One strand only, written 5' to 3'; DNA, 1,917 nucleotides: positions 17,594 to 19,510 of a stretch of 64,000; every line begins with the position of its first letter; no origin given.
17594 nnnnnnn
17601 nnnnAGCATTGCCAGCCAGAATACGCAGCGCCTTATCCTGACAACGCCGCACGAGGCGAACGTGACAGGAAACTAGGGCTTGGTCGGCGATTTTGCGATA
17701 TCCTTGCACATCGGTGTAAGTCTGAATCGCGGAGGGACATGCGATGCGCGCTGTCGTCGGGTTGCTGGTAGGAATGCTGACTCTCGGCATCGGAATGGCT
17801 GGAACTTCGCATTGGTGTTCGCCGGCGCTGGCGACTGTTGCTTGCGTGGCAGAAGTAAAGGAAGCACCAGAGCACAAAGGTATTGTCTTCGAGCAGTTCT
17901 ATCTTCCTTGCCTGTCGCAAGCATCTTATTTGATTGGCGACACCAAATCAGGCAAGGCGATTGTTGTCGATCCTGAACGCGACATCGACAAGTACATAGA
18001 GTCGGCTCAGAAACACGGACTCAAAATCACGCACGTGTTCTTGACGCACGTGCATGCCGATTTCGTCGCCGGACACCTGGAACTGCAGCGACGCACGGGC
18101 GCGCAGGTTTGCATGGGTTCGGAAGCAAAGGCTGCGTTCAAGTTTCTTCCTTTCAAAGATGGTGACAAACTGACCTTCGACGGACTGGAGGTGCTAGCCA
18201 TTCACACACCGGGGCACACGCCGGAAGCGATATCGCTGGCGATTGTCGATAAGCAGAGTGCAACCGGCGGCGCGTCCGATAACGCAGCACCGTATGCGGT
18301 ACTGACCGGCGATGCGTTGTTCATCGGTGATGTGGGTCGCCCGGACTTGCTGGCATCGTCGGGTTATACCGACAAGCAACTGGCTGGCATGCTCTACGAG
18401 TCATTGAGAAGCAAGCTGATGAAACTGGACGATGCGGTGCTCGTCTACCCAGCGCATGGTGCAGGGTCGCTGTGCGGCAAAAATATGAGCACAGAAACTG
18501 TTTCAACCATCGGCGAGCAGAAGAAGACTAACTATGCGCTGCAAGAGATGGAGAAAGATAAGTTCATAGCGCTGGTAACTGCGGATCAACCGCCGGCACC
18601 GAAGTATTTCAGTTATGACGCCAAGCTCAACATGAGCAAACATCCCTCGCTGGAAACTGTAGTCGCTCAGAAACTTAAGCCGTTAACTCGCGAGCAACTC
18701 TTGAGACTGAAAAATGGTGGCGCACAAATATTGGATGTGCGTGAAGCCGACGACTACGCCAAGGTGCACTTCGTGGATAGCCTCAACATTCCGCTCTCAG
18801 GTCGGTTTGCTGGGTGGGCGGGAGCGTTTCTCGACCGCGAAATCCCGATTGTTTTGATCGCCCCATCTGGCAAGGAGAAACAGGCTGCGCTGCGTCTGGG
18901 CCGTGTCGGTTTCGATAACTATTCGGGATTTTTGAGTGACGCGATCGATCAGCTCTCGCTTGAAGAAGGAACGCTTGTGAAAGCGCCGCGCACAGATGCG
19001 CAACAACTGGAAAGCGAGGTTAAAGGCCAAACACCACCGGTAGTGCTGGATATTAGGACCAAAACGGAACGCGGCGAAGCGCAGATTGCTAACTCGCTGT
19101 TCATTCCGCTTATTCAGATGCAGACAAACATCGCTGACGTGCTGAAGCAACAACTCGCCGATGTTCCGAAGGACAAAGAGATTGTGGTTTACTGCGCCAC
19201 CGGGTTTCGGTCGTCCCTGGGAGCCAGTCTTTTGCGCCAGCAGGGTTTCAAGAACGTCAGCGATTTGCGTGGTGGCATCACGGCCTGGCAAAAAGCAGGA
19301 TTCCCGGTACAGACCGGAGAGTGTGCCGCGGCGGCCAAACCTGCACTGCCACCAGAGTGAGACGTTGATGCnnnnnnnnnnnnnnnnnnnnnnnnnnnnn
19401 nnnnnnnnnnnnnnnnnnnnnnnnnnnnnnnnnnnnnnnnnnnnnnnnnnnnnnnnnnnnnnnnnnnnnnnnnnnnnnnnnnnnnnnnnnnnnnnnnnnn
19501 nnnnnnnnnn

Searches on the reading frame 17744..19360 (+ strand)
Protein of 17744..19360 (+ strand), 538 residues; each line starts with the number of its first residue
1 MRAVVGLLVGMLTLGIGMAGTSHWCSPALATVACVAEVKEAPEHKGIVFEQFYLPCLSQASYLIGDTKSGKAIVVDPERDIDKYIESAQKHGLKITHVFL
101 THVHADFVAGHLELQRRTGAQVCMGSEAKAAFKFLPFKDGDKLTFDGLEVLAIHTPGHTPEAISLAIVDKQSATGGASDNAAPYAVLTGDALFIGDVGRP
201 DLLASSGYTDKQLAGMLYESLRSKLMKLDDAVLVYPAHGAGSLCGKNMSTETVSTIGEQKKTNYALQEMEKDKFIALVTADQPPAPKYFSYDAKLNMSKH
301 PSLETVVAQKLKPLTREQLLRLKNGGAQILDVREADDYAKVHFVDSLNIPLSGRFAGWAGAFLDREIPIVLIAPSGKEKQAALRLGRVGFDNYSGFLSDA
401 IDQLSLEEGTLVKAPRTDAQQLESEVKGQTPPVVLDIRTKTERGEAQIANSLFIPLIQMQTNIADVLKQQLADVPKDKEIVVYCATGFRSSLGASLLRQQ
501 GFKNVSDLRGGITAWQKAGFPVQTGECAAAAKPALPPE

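Call 64: search_protein_families(library=pfam, proteins=[window:17744-19360:+], max_evalue=0.00001)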
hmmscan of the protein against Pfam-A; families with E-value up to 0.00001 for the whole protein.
window:17744-19360:+ (538 aa): 2 families
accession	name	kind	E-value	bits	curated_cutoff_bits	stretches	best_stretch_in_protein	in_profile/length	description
PF00581.25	Rhodanese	-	3.6e-24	85.6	22.2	1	419-518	2-102/102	Rhodanese-like domain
PF00753.33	Lactamase_B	-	1.8e-13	51.3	22.7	1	56-168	3-140/196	Metallo-beta-lactamase superfamily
